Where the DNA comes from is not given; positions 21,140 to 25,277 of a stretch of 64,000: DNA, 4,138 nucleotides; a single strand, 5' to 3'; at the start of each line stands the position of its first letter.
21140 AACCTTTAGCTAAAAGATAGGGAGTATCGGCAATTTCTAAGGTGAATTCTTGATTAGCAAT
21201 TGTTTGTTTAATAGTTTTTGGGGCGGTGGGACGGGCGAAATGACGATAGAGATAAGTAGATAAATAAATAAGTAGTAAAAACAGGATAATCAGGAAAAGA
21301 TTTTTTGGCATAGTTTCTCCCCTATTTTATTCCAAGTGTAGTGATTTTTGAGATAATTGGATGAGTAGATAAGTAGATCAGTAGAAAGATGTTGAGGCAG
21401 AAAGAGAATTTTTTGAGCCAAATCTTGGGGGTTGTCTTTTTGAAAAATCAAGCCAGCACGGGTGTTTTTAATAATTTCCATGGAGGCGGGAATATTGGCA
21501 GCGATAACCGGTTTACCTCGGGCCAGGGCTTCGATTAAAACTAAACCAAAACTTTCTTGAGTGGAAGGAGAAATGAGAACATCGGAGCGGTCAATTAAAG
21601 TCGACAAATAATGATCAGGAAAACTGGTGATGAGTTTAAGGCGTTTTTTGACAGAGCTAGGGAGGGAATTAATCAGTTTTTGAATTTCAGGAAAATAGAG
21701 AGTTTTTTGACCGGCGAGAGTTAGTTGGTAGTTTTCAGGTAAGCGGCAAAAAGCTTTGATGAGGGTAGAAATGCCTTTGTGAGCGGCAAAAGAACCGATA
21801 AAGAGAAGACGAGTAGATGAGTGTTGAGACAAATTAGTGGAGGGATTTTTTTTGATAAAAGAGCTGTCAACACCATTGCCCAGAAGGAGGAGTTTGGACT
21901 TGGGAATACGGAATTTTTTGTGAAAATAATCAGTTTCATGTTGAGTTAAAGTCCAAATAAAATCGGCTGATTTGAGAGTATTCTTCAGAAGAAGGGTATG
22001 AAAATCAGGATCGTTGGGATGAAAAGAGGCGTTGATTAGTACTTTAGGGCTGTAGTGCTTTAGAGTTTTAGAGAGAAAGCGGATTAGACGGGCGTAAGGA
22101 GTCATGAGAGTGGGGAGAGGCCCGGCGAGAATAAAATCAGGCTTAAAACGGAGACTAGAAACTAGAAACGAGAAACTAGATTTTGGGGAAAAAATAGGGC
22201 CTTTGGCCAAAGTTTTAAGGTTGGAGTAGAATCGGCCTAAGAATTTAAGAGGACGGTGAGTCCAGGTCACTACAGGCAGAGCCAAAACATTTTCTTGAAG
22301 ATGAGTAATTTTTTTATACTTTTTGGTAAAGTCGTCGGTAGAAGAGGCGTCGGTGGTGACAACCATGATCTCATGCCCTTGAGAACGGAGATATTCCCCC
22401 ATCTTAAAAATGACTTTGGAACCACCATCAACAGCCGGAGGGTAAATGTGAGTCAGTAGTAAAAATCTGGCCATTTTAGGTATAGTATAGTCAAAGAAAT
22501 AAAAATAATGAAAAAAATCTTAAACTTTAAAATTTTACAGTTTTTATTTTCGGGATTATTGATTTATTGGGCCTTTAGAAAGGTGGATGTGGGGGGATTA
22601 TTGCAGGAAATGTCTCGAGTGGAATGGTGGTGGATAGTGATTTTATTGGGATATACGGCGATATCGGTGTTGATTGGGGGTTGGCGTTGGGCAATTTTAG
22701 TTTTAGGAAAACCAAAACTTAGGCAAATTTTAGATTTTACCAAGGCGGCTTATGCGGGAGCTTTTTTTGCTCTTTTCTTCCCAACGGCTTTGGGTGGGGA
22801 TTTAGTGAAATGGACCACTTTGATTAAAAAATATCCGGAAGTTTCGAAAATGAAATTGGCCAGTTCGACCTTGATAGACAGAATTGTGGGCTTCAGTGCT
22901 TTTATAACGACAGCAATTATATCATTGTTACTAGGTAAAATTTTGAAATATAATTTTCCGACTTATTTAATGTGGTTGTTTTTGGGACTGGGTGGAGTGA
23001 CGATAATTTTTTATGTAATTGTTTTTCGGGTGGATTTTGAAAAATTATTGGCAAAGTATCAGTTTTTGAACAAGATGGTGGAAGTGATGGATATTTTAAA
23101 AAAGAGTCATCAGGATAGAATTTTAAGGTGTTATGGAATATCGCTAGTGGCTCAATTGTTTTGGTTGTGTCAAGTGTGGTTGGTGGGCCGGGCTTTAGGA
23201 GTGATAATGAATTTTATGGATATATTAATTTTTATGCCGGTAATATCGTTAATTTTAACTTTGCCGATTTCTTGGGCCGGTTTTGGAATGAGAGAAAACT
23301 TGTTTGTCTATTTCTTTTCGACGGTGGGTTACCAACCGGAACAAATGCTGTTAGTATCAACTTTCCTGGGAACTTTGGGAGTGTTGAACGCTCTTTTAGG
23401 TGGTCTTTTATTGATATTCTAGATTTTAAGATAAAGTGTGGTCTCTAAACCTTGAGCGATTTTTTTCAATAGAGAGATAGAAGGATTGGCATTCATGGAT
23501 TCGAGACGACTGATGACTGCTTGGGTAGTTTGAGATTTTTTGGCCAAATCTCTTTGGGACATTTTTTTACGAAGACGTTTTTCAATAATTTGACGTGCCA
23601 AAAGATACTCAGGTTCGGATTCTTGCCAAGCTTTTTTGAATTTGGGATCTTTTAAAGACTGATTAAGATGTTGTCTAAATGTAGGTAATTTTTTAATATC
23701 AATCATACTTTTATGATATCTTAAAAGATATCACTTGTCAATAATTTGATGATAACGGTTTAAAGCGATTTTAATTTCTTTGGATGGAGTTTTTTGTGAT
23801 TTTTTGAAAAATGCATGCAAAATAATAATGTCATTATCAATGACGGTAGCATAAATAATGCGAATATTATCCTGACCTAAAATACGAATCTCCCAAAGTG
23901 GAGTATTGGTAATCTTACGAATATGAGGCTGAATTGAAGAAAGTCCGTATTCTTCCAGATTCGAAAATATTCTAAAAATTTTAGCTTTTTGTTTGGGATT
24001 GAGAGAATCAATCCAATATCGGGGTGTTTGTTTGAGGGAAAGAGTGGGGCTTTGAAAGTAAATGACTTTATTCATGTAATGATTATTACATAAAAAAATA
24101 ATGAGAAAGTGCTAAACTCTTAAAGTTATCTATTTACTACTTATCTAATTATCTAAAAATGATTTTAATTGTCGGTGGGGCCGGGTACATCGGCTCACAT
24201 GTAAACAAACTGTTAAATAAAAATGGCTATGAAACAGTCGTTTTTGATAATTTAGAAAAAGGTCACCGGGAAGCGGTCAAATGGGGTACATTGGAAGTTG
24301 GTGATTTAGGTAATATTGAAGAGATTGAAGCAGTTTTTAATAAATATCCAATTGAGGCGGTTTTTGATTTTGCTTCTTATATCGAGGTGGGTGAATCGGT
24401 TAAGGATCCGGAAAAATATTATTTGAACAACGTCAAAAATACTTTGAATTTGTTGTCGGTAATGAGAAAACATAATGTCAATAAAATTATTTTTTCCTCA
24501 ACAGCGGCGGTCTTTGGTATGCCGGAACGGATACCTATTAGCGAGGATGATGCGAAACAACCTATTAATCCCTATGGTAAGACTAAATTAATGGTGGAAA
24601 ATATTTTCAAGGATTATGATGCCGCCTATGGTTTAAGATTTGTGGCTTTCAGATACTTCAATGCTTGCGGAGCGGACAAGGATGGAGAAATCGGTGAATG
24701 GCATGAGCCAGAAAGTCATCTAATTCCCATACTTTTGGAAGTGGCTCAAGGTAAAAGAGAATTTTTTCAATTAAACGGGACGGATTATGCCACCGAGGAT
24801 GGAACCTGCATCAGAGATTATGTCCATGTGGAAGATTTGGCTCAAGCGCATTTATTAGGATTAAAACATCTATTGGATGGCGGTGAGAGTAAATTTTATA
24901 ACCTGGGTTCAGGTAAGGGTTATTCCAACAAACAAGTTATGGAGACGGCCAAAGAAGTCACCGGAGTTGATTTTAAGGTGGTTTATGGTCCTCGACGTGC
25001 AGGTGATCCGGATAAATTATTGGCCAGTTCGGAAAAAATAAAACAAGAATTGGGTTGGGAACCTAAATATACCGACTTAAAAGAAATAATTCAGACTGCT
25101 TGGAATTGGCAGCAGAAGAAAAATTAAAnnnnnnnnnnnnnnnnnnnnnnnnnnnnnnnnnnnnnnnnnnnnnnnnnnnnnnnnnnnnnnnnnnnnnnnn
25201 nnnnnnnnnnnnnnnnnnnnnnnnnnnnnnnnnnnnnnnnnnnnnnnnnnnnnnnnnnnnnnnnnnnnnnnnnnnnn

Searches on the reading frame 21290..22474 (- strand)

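Call 10: search_protein_families(library=pfam, proteins=[window:21290-22474:-], max_evalue=0.001)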
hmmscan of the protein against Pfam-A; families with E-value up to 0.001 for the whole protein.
window:21290-22474:- (394 aa): 5 families
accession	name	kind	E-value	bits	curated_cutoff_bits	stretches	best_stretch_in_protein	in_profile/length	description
PF00534.26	Glycos_transf_1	-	2.1e-27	96.2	26.4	1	213-357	8-153/172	Glycosyl transferases group 1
PF13692.12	Glyco_trans_1_4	-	1e-23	84.6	27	1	222-359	3-139/142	Glycosyl transferases group 1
PF13439.12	Glyco_transf_4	-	1.5e-07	32.1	28.5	1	15-205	1-169/170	Glycosyltransferase Family 4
PF20706.3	GT4-conflict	-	1.6e-07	31.1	26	1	193-325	172-310/385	Family 4 Glycosyltransferase in conflict systems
PF13579.12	Glyco_trans_4_4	-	0.00013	22.8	29.7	1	17-201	2-158/158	Glycosyl transferase 4-like domain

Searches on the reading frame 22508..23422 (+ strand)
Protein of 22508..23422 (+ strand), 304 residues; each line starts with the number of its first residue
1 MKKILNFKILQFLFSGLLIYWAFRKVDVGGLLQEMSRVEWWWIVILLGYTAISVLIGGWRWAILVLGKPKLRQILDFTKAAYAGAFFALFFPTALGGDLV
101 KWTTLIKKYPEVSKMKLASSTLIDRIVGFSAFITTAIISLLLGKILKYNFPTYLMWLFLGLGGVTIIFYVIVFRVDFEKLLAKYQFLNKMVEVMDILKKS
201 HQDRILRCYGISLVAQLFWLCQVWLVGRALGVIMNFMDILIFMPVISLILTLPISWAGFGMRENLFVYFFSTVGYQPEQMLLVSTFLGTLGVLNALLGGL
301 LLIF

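Call 10: search_protein_families(library=pfam, proteins=[window:22508-23422:+], max_evalue=0.001)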
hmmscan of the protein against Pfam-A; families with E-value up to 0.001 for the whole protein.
window:22508-23422:+ (304 aa): 1 family
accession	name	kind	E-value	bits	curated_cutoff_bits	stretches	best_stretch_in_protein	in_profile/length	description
PF03706.18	LPG_synthase_TM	-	2.1e-33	116.5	33.4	1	9-285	2-288/302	Lysylphosphatidylglycerol synthase TM region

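Call 24: search_protein_families(library=ncbifam, proteins=[window:22508-23422:+], max_evalue=0.01)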
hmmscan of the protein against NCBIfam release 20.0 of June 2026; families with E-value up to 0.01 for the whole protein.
window:22508-23422:+ (304 aa): 2 families
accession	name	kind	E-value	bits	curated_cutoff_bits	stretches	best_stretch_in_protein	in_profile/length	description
TIGR00374.1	TIGR00374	subfamily_domain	1.2e-11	44.6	43.2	2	185-279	193-286/323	flippase-like domain-containing protein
NF033480.1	bifunc_MprF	equivalog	0.00043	18.7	600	1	12-282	13-273/841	bifunctional lysylphosphatidylglycerol flippase/synthetase MprF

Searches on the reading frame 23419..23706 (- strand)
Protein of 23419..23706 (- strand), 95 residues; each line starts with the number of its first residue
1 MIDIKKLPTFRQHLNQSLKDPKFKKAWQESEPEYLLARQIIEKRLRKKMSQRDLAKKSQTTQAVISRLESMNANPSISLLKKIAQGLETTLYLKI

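Call 10: search_protein_families(library=pfam, proteins=[window:23419-23706:-], max_evalue=0.001)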
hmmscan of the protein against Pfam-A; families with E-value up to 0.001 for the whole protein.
window:23419-23706:- (95 aa): 3 families
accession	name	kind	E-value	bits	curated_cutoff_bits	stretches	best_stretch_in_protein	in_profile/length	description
PF01381.28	HTH_3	-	3e-12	46.8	23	1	40-91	1-52/55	Helix-turn-helix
PF13443.12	HTH_26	-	5.2e-05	23.8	22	1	46-90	8-53/63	Cro/C1-type HTH DNA-binding domain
PF13560.12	HTH_31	-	7.3e-05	23.4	27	1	36-90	2-57/64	Helix-turn-helix domain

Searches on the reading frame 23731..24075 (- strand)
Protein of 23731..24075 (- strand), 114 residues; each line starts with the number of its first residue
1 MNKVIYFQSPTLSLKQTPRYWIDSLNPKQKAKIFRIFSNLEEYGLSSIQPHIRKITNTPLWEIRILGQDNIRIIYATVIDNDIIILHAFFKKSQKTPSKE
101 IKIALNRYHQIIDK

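Call 10: search_protein_families(library=pfam, proteins=[window:23731-24075:-], max_evalue=0.001)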
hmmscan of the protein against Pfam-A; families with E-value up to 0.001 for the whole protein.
window:23731-24075:- (114 aa): 1 family
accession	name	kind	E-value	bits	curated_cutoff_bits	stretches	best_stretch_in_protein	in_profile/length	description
PF05973.20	Gp49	-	2e-22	79.5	23.9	1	21-108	2-89/90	Phage derived protein Gp49-like (DUF891)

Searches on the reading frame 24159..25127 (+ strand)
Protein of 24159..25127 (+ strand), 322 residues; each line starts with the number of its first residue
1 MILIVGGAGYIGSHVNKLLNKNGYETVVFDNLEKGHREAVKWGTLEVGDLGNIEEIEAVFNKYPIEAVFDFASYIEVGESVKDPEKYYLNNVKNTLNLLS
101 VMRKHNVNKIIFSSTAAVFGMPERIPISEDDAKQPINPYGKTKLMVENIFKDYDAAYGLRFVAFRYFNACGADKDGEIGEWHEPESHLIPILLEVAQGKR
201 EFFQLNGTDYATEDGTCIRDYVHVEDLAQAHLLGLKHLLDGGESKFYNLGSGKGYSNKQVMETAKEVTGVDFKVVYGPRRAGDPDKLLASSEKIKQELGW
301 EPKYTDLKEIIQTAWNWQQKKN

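Call 10: search_protein_families(library=pfam, proteins=[window:24159-25127:+], max_evalue=0.001)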
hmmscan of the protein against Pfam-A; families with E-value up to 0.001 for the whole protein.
window:24159-25127:+ (322 aa): 7 families
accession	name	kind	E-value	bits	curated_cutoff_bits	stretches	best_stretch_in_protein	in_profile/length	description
PF01370.27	Epimerase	-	8.2e-54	183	20.9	1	2-250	1-240/240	NAD dependent epimerase/dehydratase family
PF16363.11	GDP_Man_Dehyd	-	7.7e-52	177.2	27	1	3-312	1-330/332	GDP-mannose 4,6 dehydratase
PF04321.23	RmlD_sub_bind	-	4.6e-16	59.2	27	1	2-153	3-139/287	RmlD substrate binding domain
PF02719.21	Polysacc_synt_2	-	2.8e-14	53.4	20.2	1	2-171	1-173/293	Polysaccharide biosynthesis protein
PF01073.25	3Beta_HSD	-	4.5e-14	52.6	22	1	3-243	1-237/280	3-beta hydroxysteroid dehydrogenase/isomerase family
PF13460.12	NAD_binding_10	-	2.1e-05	24.9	27.2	1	6-154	1-135/184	NAD(P)H-binding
PF07993.18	NAD_binding_4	-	0.00023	20.8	20.1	0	65-179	89-217/258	Male sterility protein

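Call 44: search_solved_structures(query=window:24159-25127:+, max_evalue=1e-20)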
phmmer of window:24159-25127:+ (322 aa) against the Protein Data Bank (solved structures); distinct sequences matched with E-value up to 1e-20: 46.
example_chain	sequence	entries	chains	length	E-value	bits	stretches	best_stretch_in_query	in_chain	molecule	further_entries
8wxk_A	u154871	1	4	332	4.4e-112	377.9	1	2-321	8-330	UDP-glucose 4-epimerase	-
2c20_A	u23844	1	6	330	2.6e-99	335.9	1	2-321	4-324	UDP-GLUCOSE 4-EPIMERASE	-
4twr_A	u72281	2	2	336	4.9e-97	328.4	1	2-314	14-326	NAD binding site:NAD-dependent epimerase/dehydratase:UDP-glucose 4-epimerase | UDP-glucose 4-epimerase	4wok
7k3p_A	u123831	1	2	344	2.6e-81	276.7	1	2-319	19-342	UDP-glucose 4-epimerase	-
1gy8_A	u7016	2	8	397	2.7e-75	257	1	40-319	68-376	UDP-GALACTOSE 4-EPIMERASE | UDP-GALACTOSE-4-EPIMERASE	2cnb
3enk_A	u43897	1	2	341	4.8e-65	223.3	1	2-320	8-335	UDP-glucose 4-epimerase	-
8wov_B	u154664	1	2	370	3.8e-63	217.1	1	2-319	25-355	UDP-glucose 4-epimerase 2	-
1kvs_A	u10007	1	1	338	6.6e-63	216.3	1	2-320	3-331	UDP-GALACTOSE 4-EPIMERASE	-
8wow_A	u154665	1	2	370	7.1e-63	216.2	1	2-319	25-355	UDP-glucose 4-epimerase 2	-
8wop_A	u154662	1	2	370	1e-62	215.7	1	2-319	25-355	UDP-glucose 4-epimerase 2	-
1udc_A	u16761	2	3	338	1.7e-62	214.9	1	2-320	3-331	UDP-GALACTOSE-4-EPIMERASE | UDP-GALACTOSE 4-EPIMERASE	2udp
7xpo_A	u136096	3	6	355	2.4e-62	214.5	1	2-320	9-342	UDP-glucose 4-epimerase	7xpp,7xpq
1kvr_A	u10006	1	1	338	2.4e-62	214.4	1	2-320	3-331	UDP-GALACTOSE 4-EPIMERASE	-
1lrk_A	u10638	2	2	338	2.4e-62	214.4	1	2-320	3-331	UDP-glucose 4-epimerase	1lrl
1lrj_A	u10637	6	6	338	2.4e-62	214.4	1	2-320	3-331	UDP-glucose 4-epimerase | UDP-GALACTOSE 4-EPIMERASE | UDP-GALACTOSE-4-EPIMERASE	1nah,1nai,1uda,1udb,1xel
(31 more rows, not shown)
